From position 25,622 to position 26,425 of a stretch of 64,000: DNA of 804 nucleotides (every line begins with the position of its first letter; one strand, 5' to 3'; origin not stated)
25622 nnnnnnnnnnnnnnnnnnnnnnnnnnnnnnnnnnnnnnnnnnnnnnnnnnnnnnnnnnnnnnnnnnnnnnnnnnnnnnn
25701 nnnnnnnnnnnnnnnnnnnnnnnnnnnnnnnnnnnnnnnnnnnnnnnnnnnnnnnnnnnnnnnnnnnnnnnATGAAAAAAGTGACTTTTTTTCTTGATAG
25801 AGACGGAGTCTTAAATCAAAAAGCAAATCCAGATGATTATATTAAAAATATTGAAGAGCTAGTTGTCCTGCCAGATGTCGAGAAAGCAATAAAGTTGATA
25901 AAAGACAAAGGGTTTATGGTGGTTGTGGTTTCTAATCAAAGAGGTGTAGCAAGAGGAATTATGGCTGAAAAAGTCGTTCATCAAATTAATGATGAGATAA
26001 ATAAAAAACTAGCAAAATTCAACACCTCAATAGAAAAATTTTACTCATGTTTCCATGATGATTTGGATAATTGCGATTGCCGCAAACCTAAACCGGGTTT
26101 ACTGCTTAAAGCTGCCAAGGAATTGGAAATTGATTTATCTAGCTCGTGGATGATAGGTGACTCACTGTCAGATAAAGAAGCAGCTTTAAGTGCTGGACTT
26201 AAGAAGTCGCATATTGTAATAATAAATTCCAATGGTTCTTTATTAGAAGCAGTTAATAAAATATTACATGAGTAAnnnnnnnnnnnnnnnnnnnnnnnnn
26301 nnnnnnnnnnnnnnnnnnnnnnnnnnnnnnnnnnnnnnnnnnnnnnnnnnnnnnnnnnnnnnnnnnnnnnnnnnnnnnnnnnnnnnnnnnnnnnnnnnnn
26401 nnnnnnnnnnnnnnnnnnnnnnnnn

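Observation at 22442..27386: Complete GDP-D-glycero-alpha-D-manno-heptose pathway (HddA-GmhA-[NUDIX]-HddC-GmhB) plus an SDR epimerase/dehydratase with a Cys-rich insertion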

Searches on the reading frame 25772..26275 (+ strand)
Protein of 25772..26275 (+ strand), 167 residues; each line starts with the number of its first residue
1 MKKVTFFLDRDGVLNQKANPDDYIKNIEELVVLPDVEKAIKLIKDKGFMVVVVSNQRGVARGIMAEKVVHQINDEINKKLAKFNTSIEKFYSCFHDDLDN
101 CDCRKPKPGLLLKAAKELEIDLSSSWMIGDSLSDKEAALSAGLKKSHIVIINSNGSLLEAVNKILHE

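Call 3: search_protein_families(library=ncbifam, proteins=[window:25772-26275:+], max_evalue=0.001)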
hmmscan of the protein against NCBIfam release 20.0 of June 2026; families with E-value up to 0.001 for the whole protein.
window:25772-26275:+ (167 aa): 25 families
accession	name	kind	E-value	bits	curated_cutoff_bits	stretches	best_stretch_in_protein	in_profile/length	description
NF006506.0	PRK08942.1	equivalog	6e-45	153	178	1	5-150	5-148/182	D-glycero-beta-D-manno-heptose 1,7-bisphosphate 7-phosphatase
TIGR01656.1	Histidinol-ppas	subfamily_domain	6e-39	133.3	84.15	1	5-146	2-143/149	histidinol-phosphate phosphatase domain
NF050049.1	HBPPhtaseGmhB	domain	4.1e-35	121.1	250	1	1-154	1-147/171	D-glycero-alpha-D-manno-heptose-1,7-bisphosphate 7-phosphatase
TIGR00213.1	GmhB_yaeD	subfamily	1.7e-33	115.8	149.6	1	5-152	3-153/176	D-glycero-beta-D-manno-heptose 1,7-bisphosphate 7-phosphatase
TIGR01662.1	HAD-SF-IIIA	subfamily_domain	2.2e-28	99.1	44.6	1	6-145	3-135/141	HAD-IIIA family hydrolase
NF003937.0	PRK05446.1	equivalog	3.9e-22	78.7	443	1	1-145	1-145/355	bifunctional histidinol-phosphatase/imidazoleglycerol-phosphate dehydratase HisB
NF005264.0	PRK06769.1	equivalog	1.8e-20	73.4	217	1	5-145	6-133/175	HAD-IIIA family hydrolase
TIGR01261.1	hisB_Nterm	equivalog_domain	5.3e-17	61.8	140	1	5-139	3-137/161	histidinol-phosphatase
NF009695.0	PRK13222.1-2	equivalog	1.6e-08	34.3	225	1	31-144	94-189/226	phosphoglycolate phosphatase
TIGR01664.1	DNA-3'-Pase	equivalog_domain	1.3e-07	31.7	107.65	1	34-137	45-142/167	DNA 3'-phosphatase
TIGR01449.2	PGP_bact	equivalog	1.8e-07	30.9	180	1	100-145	136-181/213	phosphoglycolate phosphatase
NF009804.0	PRK13288.1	equivalog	7.1e-07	28.9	218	1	69-148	105-181/215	pyrophosphatase PpaX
TIGR01489.1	DKMTPPase-SF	subfamily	6.4e-05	23.1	81.55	1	15-140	56-180/188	MtnX-like HAD-IB family phosphatase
TIGR02009.1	PGMB-YQAB-SF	subfamily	8.5e-05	22.8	153.35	0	30-144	88-182/186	beta-phosphoglucomutase family hydrolase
TIGR02252.1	DREG-2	subfamily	9.3e-05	22.3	155.2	0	30-144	104-200/203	HAD hydrolase, REG-2-like, family IA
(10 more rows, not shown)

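Call 4: search_protein_families(library=pfam, proteins=[window:25772-26275:+], max_evalue=0.001)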
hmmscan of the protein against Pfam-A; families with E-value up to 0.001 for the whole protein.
window:25772-26275:+ (167 aa): 6 families
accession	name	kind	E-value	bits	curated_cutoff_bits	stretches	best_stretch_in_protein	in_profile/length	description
PF00702.32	Hydrolase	-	3.5e-13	50.8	26.4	1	17-142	84-191/191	haloacid dehalogenase-like hydrolase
PF13242.12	Hydrolase_like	-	4.4e-10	39.8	22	1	103-144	2-44/75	HAD-hyrolase-like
PF08645.17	PNK3P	-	5.1e-10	39.7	22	1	11-132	8-127/161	Polynucleotide kinase 3 phosphatase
PF13419.12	HAD_2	-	5e-09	37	23.8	1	30-144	78-174/178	Haloacid dehalogenase-like hydrolase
PF12710.13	HAD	-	0.00011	23.2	27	1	28-138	74-188/189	haloacid dehalogenase-like hydrolase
PF13344.12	Hydrolase_6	-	0.0003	21.2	27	1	6-73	1-55/101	Haloacid dehalogenase-like hydrolase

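Call 14: search_solved_structures(query=window:25772-26275:+, max_evalue=0.00001, show_alignments=2)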
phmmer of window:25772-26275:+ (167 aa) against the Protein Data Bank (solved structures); distinct sequences matched with E-value up to 0.00001: 6.
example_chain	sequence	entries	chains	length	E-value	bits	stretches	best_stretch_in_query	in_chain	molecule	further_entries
3l8h_A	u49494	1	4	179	2.8e-24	89.1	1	6-144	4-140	Putative haloacid dehalogenase-like hydrolase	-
4pnh_A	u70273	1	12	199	3.7e-24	88.6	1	5-154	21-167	D,D-heptose 1,7-bisphosphate phosphatase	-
3l8e_A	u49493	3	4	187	7.9e-23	84.3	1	5-145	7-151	D,D-heptose 1,7-bisphosphate phosphatase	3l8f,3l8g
2gmw_A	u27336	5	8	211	1.1e-22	83.8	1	5-145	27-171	D,D-heptose 1,7-bisphosphate phosphatase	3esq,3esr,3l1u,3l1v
2o2x_A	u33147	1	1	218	2.7e-17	66.3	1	6-149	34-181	hypothetical protein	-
2fpr_A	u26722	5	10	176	8.9e-12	48.4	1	6-143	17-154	Histidine biosynthesis bifunctional protein hisB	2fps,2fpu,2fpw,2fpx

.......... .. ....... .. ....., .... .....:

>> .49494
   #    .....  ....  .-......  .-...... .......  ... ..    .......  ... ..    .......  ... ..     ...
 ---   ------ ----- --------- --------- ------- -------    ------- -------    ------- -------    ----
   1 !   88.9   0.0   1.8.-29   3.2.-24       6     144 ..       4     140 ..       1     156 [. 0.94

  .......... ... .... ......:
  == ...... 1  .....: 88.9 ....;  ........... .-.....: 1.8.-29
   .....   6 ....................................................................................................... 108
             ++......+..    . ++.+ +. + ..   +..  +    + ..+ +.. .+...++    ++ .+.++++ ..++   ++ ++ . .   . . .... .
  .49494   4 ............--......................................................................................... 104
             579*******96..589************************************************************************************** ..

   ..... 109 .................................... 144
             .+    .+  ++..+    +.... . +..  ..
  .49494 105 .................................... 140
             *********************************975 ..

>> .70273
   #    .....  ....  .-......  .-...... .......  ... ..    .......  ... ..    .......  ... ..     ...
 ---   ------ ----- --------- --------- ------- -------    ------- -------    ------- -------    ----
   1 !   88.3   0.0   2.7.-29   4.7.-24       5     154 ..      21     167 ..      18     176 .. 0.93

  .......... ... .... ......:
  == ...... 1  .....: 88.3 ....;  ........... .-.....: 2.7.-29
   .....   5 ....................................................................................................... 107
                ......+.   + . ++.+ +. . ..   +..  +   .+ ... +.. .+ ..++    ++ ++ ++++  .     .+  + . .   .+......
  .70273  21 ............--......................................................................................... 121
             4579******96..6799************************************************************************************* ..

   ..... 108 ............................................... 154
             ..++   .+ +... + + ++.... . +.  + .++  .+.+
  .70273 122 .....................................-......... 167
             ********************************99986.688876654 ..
